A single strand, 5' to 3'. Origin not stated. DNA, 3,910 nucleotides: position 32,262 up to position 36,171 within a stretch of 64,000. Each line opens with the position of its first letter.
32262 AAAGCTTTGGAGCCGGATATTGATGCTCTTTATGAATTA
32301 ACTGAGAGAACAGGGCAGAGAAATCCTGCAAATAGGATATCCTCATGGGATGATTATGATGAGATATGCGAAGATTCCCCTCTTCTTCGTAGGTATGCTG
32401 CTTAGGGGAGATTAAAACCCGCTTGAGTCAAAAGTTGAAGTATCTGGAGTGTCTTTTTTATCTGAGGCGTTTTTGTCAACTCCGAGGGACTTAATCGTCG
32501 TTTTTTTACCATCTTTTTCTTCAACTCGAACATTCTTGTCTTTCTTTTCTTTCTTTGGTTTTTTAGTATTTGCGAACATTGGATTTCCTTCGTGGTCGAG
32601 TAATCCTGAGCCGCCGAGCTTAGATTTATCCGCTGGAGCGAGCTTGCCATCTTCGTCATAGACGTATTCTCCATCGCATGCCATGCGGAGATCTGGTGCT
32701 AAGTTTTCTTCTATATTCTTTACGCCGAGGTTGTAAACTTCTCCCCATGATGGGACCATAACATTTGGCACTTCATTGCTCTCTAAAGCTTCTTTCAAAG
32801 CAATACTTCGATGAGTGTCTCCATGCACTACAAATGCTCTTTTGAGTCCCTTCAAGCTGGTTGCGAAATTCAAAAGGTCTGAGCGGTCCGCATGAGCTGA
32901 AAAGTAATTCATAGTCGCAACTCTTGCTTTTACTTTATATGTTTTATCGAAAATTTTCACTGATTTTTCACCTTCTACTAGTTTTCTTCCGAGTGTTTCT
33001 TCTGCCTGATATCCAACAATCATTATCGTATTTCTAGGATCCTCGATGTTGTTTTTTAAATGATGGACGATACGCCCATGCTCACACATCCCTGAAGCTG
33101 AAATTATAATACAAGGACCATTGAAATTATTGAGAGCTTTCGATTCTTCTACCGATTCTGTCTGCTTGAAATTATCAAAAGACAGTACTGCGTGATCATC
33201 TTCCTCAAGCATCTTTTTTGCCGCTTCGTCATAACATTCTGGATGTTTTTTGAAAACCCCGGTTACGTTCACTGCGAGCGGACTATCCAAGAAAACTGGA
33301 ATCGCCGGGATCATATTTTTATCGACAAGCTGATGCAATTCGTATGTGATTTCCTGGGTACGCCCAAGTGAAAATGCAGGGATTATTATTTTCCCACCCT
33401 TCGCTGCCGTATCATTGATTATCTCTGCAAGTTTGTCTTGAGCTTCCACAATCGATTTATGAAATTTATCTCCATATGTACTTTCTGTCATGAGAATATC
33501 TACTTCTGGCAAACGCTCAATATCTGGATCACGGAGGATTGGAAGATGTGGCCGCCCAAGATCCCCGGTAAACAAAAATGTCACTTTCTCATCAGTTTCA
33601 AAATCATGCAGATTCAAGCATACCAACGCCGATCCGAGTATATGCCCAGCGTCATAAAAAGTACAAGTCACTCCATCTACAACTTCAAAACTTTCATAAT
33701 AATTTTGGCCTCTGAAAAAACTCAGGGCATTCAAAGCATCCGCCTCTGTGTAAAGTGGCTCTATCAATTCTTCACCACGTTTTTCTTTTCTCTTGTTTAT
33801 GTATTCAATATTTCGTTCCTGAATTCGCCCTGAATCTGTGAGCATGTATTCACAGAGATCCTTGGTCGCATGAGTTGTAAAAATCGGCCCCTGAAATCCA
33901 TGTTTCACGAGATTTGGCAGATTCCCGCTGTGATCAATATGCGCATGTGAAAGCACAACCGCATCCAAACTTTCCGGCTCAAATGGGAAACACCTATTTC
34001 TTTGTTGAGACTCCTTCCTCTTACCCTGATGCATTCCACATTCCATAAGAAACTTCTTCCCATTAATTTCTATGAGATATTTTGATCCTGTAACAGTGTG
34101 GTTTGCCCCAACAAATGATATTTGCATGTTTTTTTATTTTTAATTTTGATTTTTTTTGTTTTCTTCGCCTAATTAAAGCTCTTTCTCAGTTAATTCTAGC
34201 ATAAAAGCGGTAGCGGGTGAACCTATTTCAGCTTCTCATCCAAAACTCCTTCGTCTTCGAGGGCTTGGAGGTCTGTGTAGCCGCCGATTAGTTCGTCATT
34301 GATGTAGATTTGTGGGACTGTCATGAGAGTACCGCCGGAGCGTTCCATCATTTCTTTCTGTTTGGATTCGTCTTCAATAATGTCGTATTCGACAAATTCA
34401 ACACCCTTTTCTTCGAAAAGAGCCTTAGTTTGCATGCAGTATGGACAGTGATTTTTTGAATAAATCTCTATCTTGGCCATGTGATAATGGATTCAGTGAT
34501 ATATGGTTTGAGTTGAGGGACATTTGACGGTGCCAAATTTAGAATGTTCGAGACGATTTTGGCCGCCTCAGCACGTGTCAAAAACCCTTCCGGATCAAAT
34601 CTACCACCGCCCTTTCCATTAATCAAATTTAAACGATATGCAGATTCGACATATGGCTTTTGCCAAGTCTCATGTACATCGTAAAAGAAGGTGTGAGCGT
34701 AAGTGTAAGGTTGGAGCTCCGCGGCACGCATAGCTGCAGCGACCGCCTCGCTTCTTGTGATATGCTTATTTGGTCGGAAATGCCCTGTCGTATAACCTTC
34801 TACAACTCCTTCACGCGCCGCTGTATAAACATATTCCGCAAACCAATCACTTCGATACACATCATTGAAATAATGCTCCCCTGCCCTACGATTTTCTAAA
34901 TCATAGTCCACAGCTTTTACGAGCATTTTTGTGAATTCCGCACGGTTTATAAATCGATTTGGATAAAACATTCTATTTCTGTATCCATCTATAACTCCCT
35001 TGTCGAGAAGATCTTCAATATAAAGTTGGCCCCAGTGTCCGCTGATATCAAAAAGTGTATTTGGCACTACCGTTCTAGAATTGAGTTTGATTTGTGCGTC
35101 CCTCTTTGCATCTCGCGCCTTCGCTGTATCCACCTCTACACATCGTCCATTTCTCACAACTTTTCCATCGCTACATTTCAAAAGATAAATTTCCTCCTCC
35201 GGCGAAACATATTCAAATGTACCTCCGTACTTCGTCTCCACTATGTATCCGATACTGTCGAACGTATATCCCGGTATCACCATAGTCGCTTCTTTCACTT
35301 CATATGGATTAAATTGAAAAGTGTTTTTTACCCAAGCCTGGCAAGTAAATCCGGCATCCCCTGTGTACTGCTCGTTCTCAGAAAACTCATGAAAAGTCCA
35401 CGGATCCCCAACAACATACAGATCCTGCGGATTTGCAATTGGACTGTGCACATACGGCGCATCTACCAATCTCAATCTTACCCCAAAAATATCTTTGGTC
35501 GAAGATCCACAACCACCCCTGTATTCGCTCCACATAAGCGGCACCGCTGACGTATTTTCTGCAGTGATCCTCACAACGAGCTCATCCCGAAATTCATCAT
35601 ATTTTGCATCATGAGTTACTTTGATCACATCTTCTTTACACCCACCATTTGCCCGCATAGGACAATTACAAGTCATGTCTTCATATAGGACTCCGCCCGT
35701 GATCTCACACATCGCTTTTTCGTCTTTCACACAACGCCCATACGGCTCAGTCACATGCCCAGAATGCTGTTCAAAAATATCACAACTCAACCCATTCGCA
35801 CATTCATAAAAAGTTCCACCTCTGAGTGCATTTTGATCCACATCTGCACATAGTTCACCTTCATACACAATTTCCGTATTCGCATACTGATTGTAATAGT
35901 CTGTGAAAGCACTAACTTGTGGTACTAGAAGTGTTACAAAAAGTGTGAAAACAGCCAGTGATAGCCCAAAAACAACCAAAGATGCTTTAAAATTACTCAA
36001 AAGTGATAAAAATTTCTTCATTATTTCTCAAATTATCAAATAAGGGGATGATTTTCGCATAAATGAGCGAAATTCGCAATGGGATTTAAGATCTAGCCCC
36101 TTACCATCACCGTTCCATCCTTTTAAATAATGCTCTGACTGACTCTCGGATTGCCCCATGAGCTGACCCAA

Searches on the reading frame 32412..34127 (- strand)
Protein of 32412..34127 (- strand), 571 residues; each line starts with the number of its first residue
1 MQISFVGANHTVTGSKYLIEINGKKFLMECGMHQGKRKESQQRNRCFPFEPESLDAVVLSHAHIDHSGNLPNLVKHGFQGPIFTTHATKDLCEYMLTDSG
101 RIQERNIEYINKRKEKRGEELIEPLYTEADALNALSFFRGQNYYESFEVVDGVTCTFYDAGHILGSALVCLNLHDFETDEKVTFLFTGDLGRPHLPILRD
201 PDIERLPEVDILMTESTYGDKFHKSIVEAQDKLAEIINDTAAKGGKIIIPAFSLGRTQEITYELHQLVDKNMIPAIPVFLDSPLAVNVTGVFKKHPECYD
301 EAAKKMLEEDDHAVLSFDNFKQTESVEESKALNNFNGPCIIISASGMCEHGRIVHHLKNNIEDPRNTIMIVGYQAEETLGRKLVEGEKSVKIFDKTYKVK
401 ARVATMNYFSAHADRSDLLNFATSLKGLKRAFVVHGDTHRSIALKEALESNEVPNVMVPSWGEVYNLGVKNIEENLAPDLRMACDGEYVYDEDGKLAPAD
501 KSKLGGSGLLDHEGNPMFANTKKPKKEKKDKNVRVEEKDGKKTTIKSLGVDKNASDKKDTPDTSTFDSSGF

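Call 19: search_protein_families(library=pfam, proteins=[window:32412-34127:-], max_evalue=0.001)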
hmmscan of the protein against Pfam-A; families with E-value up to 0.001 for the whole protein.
window:32412-34127:- (571 aa): 5 families
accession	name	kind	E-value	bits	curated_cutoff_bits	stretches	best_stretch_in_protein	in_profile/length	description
PF10996.14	Beta-Casp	-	1.8e-43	148.3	27.7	1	257-383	1-120/120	Beta-Casp domain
PF07521.17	RMMBL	-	1.6e-12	47.7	21.6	1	397-452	2-56/63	Zn-dependent metallo-hydrolase RNA specificity domain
PF00753.33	Lactamase_B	-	5.8e-10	39.9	22.7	1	17-77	9-67/196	Metallo-beta-lactamase superfamily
PF12706.13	Lactamase_B_2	-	2.4e-08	34.3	27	1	42-94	16-69/200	Beta-lactamase superfamily domain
PF16661.11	Lactamase_B_6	-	2.5e-08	34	27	1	18-172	1-150/193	Metallo-beta-lactamase superfamily domain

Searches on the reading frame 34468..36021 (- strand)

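Call 19: search_protein_families(library=pfam, proteins=[window:34468-36021:-], max_evalue=0.001)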
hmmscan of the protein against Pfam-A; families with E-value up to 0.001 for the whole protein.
window:34468-36021:- (517 aa): 1 family
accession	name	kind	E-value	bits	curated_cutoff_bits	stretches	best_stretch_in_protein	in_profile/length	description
PF00395.25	SLH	-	2.6e-38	130.2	20.8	3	385-426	2-43/44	S-layer homology domain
